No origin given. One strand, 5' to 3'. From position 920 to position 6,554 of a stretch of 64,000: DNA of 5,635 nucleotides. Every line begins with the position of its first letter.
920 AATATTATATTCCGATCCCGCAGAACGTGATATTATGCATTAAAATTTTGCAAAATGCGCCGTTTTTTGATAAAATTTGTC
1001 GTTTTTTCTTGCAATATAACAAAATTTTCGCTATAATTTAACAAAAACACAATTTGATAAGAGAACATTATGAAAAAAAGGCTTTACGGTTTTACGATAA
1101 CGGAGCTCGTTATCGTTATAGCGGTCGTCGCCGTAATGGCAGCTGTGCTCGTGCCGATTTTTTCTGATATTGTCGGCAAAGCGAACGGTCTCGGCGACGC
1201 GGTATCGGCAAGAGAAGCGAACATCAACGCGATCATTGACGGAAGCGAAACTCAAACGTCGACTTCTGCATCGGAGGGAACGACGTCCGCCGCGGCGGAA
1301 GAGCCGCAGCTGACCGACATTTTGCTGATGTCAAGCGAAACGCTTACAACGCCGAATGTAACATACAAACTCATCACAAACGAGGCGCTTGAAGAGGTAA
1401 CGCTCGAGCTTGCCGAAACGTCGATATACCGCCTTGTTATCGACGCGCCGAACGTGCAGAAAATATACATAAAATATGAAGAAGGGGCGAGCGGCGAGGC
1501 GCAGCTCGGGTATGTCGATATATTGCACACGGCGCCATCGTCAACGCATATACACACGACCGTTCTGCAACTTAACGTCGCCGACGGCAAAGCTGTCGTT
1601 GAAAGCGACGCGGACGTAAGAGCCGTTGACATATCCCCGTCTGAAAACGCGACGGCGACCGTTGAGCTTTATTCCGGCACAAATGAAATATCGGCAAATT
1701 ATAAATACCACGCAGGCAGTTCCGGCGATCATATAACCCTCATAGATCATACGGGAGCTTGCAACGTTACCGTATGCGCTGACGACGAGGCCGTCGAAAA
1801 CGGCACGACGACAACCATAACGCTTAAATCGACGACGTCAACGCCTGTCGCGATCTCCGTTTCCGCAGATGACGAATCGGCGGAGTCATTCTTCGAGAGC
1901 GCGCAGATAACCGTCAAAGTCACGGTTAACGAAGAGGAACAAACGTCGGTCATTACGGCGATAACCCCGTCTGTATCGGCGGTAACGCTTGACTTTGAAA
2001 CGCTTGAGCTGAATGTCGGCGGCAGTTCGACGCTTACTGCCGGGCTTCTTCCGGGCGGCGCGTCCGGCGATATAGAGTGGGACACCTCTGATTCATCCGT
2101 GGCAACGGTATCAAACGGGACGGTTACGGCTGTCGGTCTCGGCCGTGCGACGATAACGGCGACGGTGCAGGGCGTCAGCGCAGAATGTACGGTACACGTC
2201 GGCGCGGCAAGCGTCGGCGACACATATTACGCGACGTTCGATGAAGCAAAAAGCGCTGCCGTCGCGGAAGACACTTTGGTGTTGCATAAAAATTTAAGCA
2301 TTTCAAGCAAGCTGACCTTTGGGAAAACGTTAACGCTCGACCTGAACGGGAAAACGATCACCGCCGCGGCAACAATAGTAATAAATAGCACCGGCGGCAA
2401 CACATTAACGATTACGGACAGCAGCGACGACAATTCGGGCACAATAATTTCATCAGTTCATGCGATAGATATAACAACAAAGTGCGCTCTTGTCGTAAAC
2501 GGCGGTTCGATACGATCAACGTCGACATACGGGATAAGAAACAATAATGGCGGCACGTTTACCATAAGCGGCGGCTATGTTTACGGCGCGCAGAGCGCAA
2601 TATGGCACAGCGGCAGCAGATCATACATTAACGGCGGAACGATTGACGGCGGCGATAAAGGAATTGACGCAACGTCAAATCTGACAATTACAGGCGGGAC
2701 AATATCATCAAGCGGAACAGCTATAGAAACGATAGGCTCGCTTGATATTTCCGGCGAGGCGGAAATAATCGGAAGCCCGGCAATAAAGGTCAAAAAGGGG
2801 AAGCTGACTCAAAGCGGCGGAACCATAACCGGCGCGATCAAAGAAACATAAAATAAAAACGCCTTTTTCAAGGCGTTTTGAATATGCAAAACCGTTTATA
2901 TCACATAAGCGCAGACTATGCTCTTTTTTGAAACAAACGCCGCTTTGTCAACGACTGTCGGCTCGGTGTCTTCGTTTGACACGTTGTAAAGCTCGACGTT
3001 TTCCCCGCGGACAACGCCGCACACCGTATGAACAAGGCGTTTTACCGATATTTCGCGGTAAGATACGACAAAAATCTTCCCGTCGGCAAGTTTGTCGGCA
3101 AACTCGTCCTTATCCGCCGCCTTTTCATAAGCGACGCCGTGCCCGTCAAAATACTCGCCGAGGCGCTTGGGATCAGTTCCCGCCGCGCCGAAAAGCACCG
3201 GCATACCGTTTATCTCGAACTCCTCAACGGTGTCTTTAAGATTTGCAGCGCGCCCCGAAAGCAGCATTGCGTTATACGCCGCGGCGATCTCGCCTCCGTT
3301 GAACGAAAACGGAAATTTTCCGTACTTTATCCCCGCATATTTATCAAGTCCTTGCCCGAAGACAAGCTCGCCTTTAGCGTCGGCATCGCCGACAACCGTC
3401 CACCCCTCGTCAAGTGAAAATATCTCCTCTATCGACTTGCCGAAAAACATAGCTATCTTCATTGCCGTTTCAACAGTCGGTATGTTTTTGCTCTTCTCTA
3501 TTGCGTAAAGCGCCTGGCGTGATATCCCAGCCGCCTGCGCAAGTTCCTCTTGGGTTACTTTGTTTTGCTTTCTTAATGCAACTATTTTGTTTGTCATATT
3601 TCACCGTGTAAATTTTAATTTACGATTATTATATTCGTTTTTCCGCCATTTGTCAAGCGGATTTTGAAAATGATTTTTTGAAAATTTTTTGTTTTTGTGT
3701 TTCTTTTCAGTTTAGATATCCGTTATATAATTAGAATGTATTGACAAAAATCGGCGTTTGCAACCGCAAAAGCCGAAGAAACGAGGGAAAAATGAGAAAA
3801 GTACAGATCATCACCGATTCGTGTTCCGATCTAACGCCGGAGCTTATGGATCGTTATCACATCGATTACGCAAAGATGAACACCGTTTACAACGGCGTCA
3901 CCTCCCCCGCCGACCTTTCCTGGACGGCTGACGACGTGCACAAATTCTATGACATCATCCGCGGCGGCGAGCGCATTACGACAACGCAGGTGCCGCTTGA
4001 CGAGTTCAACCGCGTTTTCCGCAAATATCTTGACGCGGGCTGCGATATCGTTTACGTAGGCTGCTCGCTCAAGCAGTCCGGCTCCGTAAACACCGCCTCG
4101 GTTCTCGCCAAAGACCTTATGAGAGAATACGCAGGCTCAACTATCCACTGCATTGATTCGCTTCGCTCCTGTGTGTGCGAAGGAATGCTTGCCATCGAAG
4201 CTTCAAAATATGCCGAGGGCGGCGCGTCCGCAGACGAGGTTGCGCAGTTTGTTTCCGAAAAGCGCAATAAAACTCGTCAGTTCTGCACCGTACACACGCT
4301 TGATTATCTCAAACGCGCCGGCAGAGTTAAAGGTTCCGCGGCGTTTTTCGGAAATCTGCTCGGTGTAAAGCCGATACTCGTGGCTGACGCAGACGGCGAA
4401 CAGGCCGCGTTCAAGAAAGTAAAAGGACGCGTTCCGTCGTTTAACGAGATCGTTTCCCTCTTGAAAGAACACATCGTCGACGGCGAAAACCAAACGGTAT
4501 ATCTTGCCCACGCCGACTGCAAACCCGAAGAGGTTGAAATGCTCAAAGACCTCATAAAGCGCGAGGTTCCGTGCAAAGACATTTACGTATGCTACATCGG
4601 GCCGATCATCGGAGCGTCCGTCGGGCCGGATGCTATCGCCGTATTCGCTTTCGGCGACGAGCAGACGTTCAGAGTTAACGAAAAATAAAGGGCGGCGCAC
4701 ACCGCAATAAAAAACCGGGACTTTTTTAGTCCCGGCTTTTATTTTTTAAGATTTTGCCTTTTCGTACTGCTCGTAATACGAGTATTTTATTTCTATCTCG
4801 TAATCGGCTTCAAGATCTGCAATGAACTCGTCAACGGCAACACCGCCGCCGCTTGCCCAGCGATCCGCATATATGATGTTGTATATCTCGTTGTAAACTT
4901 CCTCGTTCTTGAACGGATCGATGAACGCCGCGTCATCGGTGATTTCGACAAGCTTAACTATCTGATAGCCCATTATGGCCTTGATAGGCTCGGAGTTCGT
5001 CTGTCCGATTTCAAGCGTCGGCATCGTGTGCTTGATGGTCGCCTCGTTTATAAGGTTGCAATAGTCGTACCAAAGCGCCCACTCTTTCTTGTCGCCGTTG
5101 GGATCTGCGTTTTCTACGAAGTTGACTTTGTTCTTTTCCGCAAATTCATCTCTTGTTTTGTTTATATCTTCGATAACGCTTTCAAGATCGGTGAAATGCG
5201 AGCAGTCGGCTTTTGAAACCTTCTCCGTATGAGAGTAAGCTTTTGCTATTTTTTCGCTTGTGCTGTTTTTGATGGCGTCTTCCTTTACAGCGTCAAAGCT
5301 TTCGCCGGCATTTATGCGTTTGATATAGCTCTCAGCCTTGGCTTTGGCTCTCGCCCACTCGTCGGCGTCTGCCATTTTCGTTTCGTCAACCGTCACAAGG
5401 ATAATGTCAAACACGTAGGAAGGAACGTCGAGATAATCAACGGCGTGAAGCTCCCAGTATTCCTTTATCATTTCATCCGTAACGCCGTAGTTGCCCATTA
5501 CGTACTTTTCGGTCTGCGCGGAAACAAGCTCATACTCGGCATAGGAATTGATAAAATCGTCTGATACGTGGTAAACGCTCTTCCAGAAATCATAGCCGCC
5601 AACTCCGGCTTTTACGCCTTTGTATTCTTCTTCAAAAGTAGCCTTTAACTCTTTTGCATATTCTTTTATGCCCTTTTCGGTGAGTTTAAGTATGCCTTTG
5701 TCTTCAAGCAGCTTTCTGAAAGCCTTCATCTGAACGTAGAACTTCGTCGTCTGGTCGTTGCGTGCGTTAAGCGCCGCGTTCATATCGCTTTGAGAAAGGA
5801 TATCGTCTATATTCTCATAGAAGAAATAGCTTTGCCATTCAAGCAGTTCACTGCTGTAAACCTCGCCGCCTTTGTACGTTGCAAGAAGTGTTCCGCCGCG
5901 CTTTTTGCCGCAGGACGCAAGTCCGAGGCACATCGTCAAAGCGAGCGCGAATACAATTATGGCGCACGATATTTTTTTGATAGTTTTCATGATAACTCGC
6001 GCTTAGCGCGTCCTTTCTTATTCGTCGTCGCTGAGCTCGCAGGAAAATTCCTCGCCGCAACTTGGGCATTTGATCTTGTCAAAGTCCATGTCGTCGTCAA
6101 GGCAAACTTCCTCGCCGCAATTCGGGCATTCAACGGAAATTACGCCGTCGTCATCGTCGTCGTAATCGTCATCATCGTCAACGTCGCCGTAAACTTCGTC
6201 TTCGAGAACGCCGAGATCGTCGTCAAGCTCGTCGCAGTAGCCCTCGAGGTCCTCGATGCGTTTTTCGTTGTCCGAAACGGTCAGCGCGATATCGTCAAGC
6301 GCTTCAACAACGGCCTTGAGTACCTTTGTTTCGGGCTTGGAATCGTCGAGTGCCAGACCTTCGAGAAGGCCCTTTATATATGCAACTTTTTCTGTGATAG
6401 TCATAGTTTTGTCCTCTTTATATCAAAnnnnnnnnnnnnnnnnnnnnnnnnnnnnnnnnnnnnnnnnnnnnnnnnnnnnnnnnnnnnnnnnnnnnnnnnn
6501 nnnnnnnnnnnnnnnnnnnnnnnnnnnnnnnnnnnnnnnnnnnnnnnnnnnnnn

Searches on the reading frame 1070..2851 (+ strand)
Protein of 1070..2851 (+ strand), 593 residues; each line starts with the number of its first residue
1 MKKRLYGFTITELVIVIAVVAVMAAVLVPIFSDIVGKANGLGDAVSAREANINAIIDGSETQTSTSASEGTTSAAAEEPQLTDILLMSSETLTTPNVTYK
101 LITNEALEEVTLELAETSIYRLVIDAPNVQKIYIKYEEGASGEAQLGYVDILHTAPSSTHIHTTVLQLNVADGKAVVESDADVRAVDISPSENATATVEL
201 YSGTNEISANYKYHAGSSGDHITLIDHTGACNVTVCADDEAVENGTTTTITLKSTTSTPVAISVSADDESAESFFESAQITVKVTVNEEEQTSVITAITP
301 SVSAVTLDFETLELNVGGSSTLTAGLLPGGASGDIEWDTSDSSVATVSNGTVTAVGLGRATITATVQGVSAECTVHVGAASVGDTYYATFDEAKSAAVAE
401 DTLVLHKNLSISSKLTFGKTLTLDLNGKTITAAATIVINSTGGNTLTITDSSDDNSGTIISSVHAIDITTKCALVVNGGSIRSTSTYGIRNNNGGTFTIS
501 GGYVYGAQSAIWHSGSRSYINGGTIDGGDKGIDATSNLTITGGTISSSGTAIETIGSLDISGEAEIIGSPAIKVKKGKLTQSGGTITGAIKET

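Call 23: search_protein_families(library=ncbifam, proteins=[window:1070-2851:+], max_evalue=0.01)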
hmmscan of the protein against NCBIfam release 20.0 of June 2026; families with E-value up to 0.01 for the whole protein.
window:1070-2851:+ (593 aa): 2 families
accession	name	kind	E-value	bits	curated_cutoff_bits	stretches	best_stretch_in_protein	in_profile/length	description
NF007862.0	PRK10574.1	equivalog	0.00017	21.7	138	1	6-39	5-38/145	prepilin peptidase-dependent pilin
TIGR02532.1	IV_pilin_GFxxxE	domain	0.0036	17.1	16.3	1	7-27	3-23/24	prepilin-type N-terminal cleavage/methylation domain-containing protein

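Call 24: search_protein_families(library=pfam, proteins=[window:1070-2851:+], max_evalue=0.0001)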
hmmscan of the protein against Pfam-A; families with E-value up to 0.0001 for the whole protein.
window:1070-2851:+ (593 aa): 1 family
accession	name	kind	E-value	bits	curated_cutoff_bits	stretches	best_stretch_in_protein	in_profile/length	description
PF02368.24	Big_2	-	4.2e-12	46.3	22.8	1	302-371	2-73/79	Bacterial Ig-like domain (group 2)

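Call 50: find_encoding_contigs(protein=window:1070-2851:+, flank=10000, max_places=3)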
Protein window:1070-2851:+ (593 aa): 24 contigs read that carry it; 3 places shown.
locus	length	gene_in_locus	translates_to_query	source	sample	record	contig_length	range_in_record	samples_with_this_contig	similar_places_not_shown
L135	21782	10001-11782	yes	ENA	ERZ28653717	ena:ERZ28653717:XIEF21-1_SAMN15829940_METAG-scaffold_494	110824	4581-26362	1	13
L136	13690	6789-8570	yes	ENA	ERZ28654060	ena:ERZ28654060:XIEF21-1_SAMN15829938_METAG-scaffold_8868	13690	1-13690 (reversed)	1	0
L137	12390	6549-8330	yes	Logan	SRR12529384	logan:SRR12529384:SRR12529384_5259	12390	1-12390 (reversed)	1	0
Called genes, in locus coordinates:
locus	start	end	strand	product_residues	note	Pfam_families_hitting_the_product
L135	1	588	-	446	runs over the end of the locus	PF00512:HisKA, PF02518:HATPase_c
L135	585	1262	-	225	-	PF00072:Response_reg, PF00486:Trans_reg_C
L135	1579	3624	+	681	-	-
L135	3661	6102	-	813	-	PF02687:FtsX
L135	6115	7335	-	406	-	PF01590:GAF, PF13185:GAF_2, PF00005:ABC_tran, PF02463:SMC_N (faint)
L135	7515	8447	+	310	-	PF01261:AP_endonuc_2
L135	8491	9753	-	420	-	PF02812:ELFV_dehydrog_N, PF00208:ELFV_dehydrog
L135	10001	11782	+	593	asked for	PF02368:Big_2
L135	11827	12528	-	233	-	PF01381:HTH_3, PF12844:HTH_19, PF13443:HTH_26 (weak), PF13560:HTH_31 (weak)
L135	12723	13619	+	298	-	PF02645:DegV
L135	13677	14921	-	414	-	-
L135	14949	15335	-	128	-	-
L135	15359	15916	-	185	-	PF08207:EFP_N, PF01132:EFP, PF09285:Elong-fact-P_C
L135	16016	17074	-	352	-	PF01321:Creatinase_N, PF00557:Peptidase_M24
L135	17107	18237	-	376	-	PF00149:Metallophos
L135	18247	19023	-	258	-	PF13277:YmdB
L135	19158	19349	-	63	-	-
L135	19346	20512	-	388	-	PF02065:Melibiase, PF16499:Melibiase_2, PF17801:Melibiase_C (weak)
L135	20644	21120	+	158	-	PF02590:SPOUT_MTase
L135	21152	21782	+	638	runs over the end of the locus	PF01134:GIDA, PF07992:Pyr_redox_2 (weak), PF12831:FAD_oxidored (weak), PF21680:GIDA_C_1st, PF13932:SAM_GIDA_C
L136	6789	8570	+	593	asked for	PF02368:Big_2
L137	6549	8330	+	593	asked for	PF02368:Big_2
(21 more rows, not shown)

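Call 83: search_protein_families(library=ncbifam, proteins=[L135:585-1262:-], max_evalue=1e-10)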
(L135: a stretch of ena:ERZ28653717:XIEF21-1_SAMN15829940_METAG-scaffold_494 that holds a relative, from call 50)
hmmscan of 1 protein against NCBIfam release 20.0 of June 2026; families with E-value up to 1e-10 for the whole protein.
L135:585-1262:- (225 aa): 71 families (the best 25 are shown)
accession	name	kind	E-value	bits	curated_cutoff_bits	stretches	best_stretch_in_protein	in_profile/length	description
NF041734.1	resp_reg_RppA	equivalog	1.4e-60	204.5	250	1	1-221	1-228/229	two-component system response regulator RppA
NF012023.0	PRK15479.1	equivalog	1.5e-55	188.2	337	1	1-223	1-220/224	transcriptional regulator TctD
TIGR02154.1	PhoB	equivalog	4.1e-49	166.9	296.2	1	2-220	4-225/226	phosphate regulon transcriptional regulator PhoB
TIGR01387.1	cztR_silR_copR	subfamily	1.7e-48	165.1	279.2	1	3-220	1-218/218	heavy metal response regulator transcription factor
NF040689.1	MtrAB_MtrA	equivalog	2e-47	161.4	300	1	3-219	1-217/219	MtrAB system response regulator MtrA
NF007928.2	PRK10643.1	equivalog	7.5e-47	159.7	330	1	1-220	1-216/216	two-component system response regulator PmrA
NF045991.1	RespRegCtrARhodob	equivalog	3.5e-46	157.8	350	1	1-220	1-221/224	response regulator transcription factor CtrA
NF053854.1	RespRegPhoBBctds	equivalog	1.3e-45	155.5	270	1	3-219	1-223/225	two-component system response regulator PhoB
NF008296.0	PRK11083.1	equivalog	6.2e-44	150.1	273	1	2-222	5-227/228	two-component system response regulator CreB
NF008567.0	PRK11517.1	equivalog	3.3e-43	147.7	353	1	1-222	1-220/223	response regulator transcription factor HprR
NF007346.1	PRK09836.1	equivalog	3.6e-43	148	420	1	1-223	1-224/227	copper/silver response regulator transcription factor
NF041733.1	resp_reg_CseB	equivalog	4.4e-43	147.3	350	1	2-221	2-227/228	two-component system response regulator CseB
NF045944.1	ResRegRpaBCyano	equivalog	1.6e-42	145.4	330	1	4-204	1-210/229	response regulator transcription factor RpaB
NF045914.1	RespRegNblR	equivalog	8e-42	143.4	300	1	2-221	8-226/228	response regulator transcription factor NblR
NF033117.2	vanR_ACDEGLN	exception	5.8e-41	140.5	350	1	3-221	1-226/226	VanR-ABDEGLN family response regulator transcription factor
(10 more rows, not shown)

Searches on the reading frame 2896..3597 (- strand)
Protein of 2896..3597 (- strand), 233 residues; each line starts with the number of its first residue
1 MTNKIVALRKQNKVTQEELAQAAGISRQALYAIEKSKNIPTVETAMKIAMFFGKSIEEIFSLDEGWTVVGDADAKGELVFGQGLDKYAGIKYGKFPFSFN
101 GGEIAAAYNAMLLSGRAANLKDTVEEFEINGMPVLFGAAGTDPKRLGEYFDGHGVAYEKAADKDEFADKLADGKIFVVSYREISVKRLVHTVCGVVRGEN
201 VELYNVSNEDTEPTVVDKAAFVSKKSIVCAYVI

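Call 24: search_protein_families(library=pfam, proteins=[window:2896-3597:-], max_evalue=0.0001)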
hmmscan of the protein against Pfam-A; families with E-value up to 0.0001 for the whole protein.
window:2896-3597:- (233 aa): 4 families
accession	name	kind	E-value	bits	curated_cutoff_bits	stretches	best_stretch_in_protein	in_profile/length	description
PF01381.28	HTH_3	-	4e-16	59.2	23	1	7-59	3-55/55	Helix-turn-helix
PF12844.13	HTH_19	-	1.9e-09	37.7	30.2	1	4-61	3-60/64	Helix-turn-helix domain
PF13443.12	HTH_26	-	5.4e-07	30.2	22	1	8-62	5-60/63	Cro/C1-type HTH DNA-binding domain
PF13560.12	HTH_31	-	1.7e-05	25.5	27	1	7-49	8-51/64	Helix-turn-helix domain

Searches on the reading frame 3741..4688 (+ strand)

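Call 24: search_protein_families(library=pfam, proteins=[window:3741-4688:+], max_evalue=0.0001)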
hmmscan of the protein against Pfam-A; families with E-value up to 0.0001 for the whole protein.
window:3741-4688:+ (315 aa): 1 family
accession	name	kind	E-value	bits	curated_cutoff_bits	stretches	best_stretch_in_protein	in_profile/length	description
PF02645.21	DegV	-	6.1e-62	209.9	27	1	20-304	1-278/280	Uncharacterised protein, DegV family COG1307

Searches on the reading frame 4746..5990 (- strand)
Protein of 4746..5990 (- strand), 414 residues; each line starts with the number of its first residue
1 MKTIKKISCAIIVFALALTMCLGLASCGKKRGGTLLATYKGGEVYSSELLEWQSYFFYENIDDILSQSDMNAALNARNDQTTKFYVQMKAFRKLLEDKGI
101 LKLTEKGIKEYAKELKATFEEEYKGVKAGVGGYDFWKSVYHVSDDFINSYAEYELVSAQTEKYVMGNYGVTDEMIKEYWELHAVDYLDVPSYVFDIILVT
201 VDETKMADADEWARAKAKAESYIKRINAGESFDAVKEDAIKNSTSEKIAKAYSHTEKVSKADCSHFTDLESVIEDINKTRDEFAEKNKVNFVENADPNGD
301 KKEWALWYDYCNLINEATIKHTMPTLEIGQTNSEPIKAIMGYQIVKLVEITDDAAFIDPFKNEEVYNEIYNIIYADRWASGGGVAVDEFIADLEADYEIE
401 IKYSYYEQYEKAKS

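Call 23: search_protein_families(library=ncbifam, proteins=[window:4746-5990:-], max_evalue=0.01)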
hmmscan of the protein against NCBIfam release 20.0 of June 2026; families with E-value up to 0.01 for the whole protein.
window:4746-5990:- (414 aa): 1 family
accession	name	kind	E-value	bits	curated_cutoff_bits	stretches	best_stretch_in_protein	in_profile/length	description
NF003356.0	PRK04405.1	subfamily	3.9e-06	26.1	339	1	234-374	122-258/299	peptidylprolyl isomerase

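Call 24: search_protein_families(library=pfam, proteins=[window:4746-5990:-], max_evalue=0.0001)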
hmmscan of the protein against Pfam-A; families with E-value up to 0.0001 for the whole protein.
window:4746-5990:- (414 aa): 1 family
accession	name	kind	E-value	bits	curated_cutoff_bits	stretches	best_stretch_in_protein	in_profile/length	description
PF13145.12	Rotamase_2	-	7.8e-05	23.9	27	0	170-352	1-110/121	PPIC-type PPIASE domain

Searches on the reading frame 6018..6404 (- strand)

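Call 23: search_protein_families(library=ncbifam, proteins=[window:6018-6404:-], max_evalue=0.01)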
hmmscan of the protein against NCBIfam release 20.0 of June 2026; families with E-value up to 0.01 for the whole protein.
window:6018-6404:- (128 aa): 3 families
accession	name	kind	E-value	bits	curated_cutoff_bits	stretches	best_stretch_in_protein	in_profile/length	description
NF045650.1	CD1247_Nterm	equivalog_domain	2.9e-22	79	30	1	3-72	1-70/70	CD1247 N-terminal domain-containing protein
NF034126.3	PRK09521.1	equivalog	0.00011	22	90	1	83-126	137-176/180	exosome complex RNA-binding protein Csl4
NF047912.1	ECs_2282_CxxC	subfamily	0.0038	17.1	37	1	89-121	1-38/60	ECs_2282 family putative zinc-binding protein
